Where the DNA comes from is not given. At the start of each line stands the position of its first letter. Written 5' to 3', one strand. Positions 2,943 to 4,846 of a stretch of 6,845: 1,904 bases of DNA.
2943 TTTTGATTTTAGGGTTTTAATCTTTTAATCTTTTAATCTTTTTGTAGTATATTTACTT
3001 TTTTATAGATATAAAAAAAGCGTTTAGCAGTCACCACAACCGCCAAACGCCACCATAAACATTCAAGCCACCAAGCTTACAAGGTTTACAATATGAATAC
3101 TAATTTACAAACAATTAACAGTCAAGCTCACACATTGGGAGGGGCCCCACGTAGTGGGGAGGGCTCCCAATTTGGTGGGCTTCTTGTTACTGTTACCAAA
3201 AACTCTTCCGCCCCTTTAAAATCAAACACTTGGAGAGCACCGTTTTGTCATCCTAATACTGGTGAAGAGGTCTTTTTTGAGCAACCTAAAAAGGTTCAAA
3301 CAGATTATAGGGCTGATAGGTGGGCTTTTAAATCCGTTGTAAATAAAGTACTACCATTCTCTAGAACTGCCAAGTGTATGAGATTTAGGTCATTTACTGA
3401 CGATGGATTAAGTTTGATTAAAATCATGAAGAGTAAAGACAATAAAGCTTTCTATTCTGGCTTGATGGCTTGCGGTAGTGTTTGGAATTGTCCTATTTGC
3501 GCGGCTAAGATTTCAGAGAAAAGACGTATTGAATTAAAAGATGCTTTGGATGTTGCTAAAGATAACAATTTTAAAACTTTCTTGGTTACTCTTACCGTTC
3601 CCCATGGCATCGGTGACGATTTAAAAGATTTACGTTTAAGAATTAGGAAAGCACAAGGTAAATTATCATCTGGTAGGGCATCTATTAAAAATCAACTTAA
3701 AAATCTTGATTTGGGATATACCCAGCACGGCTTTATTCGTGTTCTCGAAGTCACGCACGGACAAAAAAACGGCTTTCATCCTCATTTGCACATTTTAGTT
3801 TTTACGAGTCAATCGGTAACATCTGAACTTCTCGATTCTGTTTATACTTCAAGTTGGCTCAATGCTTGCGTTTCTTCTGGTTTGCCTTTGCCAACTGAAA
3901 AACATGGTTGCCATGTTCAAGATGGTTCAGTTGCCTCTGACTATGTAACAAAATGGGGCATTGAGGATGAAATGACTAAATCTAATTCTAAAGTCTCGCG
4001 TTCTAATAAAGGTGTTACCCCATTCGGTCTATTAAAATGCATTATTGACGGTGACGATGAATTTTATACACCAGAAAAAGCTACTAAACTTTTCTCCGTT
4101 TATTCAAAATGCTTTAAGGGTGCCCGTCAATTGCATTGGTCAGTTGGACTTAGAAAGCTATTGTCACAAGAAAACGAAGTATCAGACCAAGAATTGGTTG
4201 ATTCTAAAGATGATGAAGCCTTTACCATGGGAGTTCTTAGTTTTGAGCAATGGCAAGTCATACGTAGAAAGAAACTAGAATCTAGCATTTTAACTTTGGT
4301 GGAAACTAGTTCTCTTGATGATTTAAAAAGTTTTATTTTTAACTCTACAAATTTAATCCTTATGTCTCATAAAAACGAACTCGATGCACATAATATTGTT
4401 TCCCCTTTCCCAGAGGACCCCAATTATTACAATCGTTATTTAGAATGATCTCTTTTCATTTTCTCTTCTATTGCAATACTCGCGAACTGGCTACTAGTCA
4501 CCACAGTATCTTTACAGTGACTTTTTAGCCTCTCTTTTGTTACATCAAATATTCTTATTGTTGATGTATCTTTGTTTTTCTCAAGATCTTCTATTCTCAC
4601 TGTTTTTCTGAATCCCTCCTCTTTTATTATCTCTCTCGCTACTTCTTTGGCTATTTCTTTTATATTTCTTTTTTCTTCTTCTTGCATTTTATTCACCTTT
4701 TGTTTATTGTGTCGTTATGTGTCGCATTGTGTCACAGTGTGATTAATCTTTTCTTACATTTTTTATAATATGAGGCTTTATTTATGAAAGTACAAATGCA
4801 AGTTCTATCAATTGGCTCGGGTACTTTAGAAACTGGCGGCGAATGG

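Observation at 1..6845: The window is a complete, circularly permuted 6701-bp inovirus-like genome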

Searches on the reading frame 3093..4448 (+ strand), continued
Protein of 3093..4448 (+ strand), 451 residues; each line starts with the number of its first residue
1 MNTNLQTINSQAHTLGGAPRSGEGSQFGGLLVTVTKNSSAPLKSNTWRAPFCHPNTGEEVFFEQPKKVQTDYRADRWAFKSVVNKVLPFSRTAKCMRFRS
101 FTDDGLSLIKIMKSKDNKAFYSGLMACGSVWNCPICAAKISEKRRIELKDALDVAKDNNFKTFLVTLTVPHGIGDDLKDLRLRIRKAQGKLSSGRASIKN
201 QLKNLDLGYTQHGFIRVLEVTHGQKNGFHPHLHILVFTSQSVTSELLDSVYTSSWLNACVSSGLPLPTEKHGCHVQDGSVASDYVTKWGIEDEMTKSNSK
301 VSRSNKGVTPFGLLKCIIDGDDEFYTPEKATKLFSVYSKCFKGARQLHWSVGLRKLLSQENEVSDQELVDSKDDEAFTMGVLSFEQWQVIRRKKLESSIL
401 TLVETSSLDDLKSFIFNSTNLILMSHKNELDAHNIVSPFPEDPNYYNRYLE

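Call 102: get_annotated_region(hit=H50, flank=1500)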
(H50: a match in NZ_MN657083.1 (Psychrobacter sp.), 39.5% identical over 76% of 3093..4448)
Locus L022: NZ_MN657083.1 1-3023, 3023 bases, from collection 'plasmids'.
description: Psychrobacter sp. strain ANT_H3 plasmid pA3H3, complete sequence
organism: Psychrobacter sp. (NCBI taxid 56811)
taxonomy: Bacteria; Pseudomonadota; Gammaproteobacteria; Moraxellales; Moraxellaceae; Psychrobacter; Psychrobacter sp.
host: -; source: -; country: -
typing (MOB-suite, as given by PLSDB): non-mobilizable
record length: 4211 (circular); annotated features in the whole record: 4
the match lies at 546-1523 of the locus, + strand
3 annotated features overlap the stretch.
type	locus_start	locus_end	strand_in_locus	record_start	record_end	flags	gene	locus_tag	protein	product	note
CDS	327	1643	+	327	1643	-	-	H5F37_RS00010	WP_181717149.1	protein rep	GO:0006260 - DNA replication [Evidence IEA]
CDS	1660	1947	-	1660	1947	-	-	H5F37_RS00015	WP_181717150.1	mobilization protein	-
CDS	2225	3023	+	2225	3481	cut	mobQ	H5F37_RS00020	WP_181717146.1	MobQ family relaxase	-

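Call 103: get_annotated_region(hit=H51, flank=1500)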
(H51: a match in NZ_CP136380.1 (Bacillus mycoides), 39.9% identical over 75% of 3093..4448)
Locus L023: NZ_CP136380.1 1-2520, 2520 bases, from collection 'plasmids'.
description: Bacillus mycoides strain PAMC 29434 plasmid unnamed8, complete sequence
organism: Bacillus mycoides (NCBI taxid 1405)
taxonomy: Bacteria; Bacillota; Bacilli; Bacillales; Bacillaceae; Bacillus; Bacillus mycoides
host: -; source: whole organism,soil; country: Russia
typing (MOB-suite, as given by PLSDB): non-mobilizable
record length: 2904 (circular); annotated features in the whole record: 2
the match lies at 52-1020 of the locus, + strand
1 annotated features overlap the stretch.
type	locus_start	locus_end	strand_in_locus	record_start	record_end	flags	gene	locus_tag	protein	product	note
CDS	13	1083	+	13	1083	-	-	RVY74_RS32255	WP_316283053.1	protein rep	GO:0006260 - DNA replication [Evidence IEA]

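Call 104: get_annotated_region(hit=H52, flank=1500)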
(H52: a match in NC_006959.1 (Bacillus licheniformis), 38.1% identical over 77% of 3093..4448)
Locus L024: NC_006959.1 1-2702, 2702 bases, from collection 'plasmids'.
description: Bacillus licheniformis plasmid pBL63.1, complete sequence
organism: Bacillus licheniformis (NCBI taxid 1402)
taxonomy: Bacteria; Bacillota; Bacilli; Bacillales; Bacillaceae; Bacillus; Bacillus licheniformis
host: -; source: soil; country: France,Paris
typing (MOB-suite, as given by PLSDB): non-mobilizable
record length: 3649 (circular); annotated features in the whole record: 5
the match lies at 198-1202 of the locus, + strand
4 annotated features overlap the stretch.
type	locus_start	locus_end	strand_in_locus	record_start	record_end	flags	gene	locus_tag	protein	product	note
CDS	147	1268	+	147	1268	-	-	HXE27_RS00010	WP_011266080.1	protein rep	GO:0006260 - DNA replication [Evidence IEA]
CDS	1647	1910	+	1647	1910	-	-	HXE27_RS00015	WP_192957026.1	hypothetical protein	-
CDS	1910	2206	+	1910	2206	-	-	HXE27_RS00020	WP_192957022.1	hypothetical protein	-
CDS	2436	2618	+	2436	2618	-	-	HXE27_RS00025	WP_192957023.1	hypothetical protein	-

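Call 105: get_annotated_region(hit=H54, flank=1500)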
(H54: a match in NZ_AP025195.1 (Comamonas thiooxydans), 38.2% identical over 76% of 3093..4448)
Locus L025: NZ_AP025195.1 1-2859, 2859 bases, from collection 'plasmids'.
description: Comamonas thiooxydans strain NR4028 plasmid pNR4028_2, complete sequence
organism: Comamonas thiooxydans (NCBI taxid 363952)
taxonomy: Bacteria; Pseudomonadota; Betaproteobacteria; Burkholderiales; Comamonadaceae; Comamonas; Comamonas thiooxydans
host: -; source: -; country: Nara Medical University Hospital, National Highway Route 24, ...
typing (MOB-suite, as given by PLSDB): non-mobilizable
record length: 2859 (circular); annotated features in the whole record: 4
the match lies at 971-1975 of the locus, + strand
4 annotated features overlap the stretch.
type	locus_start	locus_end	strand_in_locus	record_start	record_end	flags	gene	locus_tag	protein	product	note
CDS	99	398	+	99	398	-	-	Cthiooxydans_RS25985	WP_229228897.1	hypothetical protein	-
CDS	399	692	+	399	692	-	-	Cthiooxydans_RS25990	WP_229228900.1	hypothetical protein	-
CDS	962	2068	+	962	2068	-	-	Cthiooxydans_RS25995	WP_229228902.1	protein rep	GO:0006260 - DNA replication [Evidence IEA]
CDS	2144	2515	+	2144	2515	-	-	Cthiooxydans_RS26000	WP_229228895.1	hypothetical protein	-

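Call 106: get_annotated_region(hit=H60, flank=1500)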
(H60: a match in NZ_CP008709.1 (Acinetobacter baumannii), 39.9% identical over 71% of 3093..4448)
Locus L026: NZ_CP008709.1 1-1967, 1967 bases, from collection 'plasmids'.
description: Acinetobacter baumannii strain AB5075-UW plasmid p3AB5075, complete sequence
organism: Acinetobacter baumannii (NCBI taxid 470)
taxonomy: Bacteria; Pseudomonadota; Gammaproteobacteria; Moraxellales; Moraxellaceae; Acinetobacter; Acinetobacter baumannii
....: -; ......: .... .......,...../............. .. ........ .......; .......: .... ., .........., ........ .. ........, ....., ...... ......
typing (MOB-suite, as given by PLSDB): non-mobilizable
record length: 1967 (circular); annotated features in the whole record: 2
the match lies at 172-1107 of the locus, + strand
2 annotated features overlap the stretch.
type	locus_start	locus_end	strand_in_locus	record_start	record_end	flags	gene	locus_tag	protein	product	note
CDS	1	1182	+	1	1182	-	-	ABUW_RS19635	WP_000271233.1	protein rep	GO:0006260 - DNA replication [Evidence IEA]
CDS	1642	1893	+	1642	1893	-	-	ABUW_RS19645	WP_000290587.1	hypothetical protein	-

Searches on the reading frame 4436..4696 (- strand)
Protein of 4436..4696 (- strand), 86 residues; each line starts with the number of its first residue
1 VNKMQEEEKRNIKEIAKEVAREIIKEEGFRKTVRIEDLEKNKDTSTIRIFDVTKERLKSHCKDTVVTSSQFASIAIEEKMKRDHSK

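Call 6: search_protein_families(library=pfam, max_evalue=1, proteins=[window:4436-4696:-])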
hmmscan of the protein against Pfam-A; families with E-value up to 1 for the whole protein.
window:4436-4696:- (86 aa): 6 families
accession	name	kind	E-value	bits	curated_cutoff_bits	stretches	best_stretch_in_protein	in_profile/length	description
PF07878.17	RHH_5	-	0.0051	17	26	1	54-81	13-40/43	CopG-like RHH_1 or ribbon-helix-helix domain, RHH_5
PF10723.15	RepB-RCR_reg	-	0.012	15.9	21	1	49-82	46-79/81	Replication regulatory protein RepB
PF24434.1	DUF7557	-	0.028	14.3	25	1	45-63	2-20/45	Family of unknown function (DUF7557)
PF17203.10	sCache_3_2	-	0.04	14.4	28.4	1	3-59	5-68/140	Single cache domain 3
PF21386.2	IntS11_C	-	0.097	13.5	27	1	29-78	12-61/92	Integrator IntS11, C-terminal domain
PF21463.3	Cry1Ac_dom-VII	-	0.13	12.7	27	1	12-47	41-77/79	Cry1Ac, domain VII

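Call 7: search_protein_families(library=phrogs, max_evalue=0.1, proteins=[window:4436-4696:-])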
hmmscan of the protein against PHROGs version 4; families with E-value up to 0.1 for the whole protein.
window:4436-4696:- (86 aa): 2 families
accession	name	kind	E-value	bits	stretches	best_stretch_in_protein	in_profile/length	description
phrog_582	-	transcription regulation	0.0029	18.9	1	21-84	36-99/105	Arc-like repressor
phrog_4598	-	connector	0.06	14.3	1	11-79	4-69/127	head closure Hc1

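Call 41: search_solved_structures(query=window:4436-4696:-, max_evalue=10)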
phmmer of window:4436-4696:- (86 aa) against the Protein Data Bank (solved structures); distinct sequences matched with E-value up to 10: 6.
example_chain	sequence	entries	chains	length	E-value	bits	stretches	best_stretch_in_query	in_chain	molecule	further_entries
5a0d_A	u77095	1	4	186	0.037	17.4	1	24-57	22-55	SURFACE ANCHORED PROTEIN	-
5a0g_A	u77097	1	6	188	0.038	17.4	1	24-57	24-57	SURFACE ANCHORED PROTEIN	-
1no4_A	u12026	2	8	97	0.5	13.9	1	31-86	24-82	HEAD MORPHOGENESIS PROTEIN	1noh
11hg_CE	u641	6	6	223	2.1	11.9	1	4-85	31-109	Coiled-coil domain-containing protein 124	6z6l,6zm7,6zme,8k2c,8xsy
6qo1_A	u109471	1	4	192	2.8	11.5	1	5-69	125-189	Putative surface protein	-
4r80_A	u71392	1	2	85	7.1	10.2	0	5-60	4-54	OR486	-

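Call 62: search_protein_families(library=ncbifam, max_evalue=0.01, proteins=[window:4436-4696:-])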
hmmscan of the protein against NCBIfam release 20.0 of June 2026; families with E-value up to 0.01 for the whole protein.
window:4436-4696:- (86 aa): 0 families

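Call 78: search_protein_families(library=pfam, alignment_id=A3, max_evalue=0.1)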
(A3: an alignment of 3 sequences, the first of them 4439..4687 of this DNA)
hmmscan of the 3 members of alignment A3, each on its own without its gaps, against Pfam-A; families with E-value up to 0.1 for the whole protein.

A. member 1, window:4439-4687:- (83 aa): 5 families
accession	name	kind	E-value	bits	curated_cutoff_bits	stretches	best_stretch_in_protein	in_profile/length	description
PF07878.17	RHH_5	-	0.0048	17.1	26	1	51-78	13-40/43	CopG-like RHH_1 or ribbon-helix-helix domain, RHH_5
PF10723.15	RepB-RCR_reg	-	0.01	16.2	21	0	46-79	46-79/81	Replication regulatory protein RepB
PF24434.1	DUF7557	-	0.028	14.3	25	1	42-60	2-20/45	Family of unknown function (DUF7557)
PF21386.2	IntS11_C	-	0.08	13.8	27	1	26-75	12-61/92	Integrator IntS11, C-terminal domain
PF17203.10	sCache_3_2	-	0.081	13.4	28.4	1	2-57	7-69/140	Single cache domain 3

B. families by the number of members that match (of 3 scanned): 7 families
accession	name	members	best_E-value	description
PF07878.17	RHH_5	1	0.0048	CopG-like RHH_1 or ribbon-helix-helix domain, RHH_5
PF03333.19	PapB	1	0.0099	Adhesin biosynthesis transcription regulatory protein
PF10723.15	RepB-RCR_reg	1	0.01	Replication regulatory protein RepB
PF24434.1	DUF7557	1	0.028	Family of unknown function (DUF7557)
PF21386.2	IntS11_C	1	0.08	Integrator IntS11, C-terminal domain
PF17203.10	sCache_3_2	1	0.081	Single cache domain 3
PF01724.21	DUF29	1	0.084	Domain of unknown function DUF29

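Call 86: predict_structure(protein=window:4439-4687:-)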
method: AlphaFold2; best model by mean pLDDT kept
length: 83 residues; sequences in the alignment: 1
mean_pLDDT: 62.2   pTM: 0.40
mean pLDDT of the five models: 62.2, 54.7, 50.9, 50.5, 49.1
residues with pLDDT >= 90: 0; 70-90: 4; 50-70: 75; < 50: 4
segments of 3 or more residues with pLDDT < 50: none
pLDDT, mean of each block of 10 residues (from residue 1): 67 67 63 56 60 58 66 64 49
secondary structure, 60 per line:
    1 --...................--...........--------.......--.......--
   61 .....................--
elements in order: H3-21 H24-29 E30-34 E43-49 H52-58 E61-64 H65-81

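Call 91: fold_search(model_id=the predicted structure, library=pdb)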
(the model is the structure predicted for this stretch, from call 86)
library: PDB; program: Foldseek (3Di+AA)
matches with E <= 10: 10; with E <= 0.001: 0
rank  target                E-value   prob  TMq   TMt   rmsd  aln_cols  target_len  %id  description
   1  5cdh_A                4.4e+00  0.07  0.31  0.10   4.6        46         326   17  Structure of Legionella pneumophila Histidine Acid Phosphatase complexed with L(+)-tartrate (released 2016-01-27)
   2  3ueb_E                5.0e+00  0.05  0.32  0.27   9.6        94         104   16  Crystal structure of TON_0450 from Thermococcus onnurineus NA1 (released 2012-10-10)
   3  5cdh_B                5.4e+00  0.06  0.30  0.10   3.6        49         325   16  Structure of Legionella pneumophila Histidine Acid Phosphatase complexed with L(+)-tartrate (released 2016-01-27)
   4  6pxl_C                6.1e+00  0.04  0.32  0.09   8.6        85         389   16  3.74 Angstroms resolution structure of HlsU with an axial-channel plug (released 2020-07-29)
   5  5cdh_C                6.6e+00  0.05  0.31  0.10   4.6        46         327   17  Structure of Legionella pneumophila Histidine Acid Phosphatase complexed with L(+)-tartrate (released 2016-01-27)
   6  6pxl_F                6.6e+00  0.03  0.32  0.08  12.5        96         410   19  3.74 Angstroms resolution structure of HlsU with an axial-channel plug (released 2020-07-29)
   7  1awc_A                8.0e+00  0.04  0.26  0.19   7.8        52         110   12  MOUSE GABP ALPHA/BETA DOMAIN BOUND TO DNA (released 1998-03-18)
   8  5z3q_C                9.2e+00  0.06  0.28  0.13   3.0        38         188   21  Crystal Structure of a Soluble Fragment of Poliovirus 2C ATPase (2.55 Angstrom) (released 2018-09-12)
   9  2iv0_A                9.8e+00  0.04  0.22  0.05   5.7        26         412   23  Thermal stability of isocitrate dehydrogenase from Archaeoglobus fulgidus studied by crystal structure analysis and en (released 2007-04-17)
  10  6ju1                  9.8e+00  0.01  0.23  0.05  12.2        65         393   11  p-Hydroxybenzoate hydroxylase Y385F mutant complexed with 3,4-dihydroxybenzoate (released 2019-11-06)
